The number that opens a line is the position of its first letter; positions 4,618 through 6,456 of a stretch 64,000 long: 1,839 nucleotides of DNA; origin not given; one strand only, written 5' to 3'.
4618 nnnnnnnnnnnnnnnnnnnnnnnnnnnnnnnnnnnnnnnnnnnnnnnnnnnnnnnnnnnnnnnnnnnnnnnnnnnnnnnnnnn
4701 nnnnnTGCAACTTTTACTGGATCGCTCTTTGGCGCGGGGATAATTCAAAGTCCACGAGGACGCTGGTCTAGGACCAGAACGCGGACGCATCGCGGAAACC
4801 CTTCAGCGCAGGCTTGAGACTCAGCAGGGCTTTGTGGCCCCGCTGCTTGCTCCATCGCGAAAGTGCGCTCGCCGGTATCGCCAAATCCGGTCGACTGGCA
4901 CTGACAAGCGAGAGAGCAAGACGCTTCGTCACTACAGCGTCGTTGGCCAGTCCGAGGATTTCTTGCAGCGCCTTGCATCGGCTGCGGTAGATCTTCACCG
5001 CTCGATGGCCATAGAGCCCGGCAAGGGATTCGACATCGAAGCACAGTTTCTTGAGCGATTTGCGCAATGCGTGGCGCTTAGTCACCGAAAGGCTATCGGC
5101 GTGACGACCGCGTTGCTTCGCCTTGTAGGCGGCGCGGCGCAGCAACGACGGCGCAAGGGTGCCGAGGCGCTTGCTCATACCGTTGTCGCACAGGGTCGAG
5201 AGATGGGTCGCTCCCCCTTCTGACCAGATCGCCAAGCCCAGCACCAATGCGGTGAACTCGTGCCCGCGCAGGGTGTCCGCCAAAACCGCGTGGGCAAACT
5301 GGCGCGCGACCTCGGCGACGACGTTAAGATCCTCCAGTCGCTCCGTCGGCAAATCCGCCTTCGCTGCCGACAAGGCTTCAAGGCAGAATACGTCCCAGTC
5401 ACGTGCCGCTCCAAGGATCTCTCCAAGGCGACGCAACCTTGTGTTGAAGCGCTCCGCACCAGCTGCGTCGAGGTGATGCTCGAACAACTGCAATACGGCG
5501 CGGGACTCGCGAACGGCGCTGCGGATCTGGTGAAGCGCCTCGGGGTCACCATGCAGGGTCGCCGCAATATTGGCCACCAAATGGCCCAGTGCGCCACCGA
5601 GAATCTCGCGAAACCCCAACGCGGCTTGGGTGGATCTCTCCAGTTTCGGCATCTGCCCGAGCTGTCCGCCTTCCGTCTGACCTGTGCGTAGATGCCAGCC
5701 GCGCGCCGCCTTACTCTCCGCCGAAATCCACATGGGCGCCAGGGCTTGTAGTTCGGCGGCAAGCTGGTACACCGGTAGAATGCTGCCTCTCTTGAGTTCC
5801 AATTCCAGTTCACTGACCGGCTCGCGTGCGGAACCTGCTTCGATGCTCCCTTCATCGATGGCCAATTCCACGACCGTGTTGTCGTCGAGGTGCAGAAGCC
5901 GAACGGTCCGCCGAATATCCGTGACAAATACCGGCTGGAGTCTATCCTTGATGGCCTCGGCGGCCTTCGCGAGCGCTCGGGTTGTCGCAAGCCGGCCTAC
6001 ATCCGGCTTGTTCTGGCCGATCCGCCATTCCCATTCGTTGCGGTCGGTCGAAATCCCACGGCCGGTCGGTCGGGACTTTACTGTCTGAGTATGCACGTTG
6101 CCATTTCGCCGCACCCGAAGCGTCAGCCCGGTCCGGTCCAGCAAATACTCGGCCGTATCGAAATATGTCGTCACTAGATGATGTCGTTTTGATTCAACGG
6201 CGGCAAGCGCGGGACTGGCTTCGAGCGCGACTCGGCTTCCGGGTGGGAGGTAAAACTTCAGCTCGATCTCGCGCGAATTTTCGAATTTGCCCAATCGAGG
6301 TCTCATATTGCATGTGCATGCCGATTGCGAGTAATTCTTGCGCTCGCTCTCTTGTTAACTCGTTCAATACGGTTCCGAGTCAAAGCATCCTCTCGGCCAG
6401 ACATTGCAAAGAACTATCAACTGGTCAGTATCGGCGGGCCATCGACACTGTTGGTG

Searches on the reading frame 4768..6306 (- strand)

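Call 103: search_protein_families(library=pfam, proteins=[window:4768-6306:-], max_evalue=0.00001)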
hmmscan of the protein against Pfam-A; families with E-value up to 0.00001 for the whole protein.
window:4768-6306:- (512 aa): 2 families
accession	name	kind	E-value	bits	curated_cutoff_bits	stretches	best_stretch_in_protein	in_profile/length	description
PF05235.19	CHAD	-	6.5e-43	147.8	25.6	1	235-463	2-226/228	CHAD domain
PF01928.26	CYTH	-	1.3e-18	68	23.2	1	12-203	2-178/179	CYTH domain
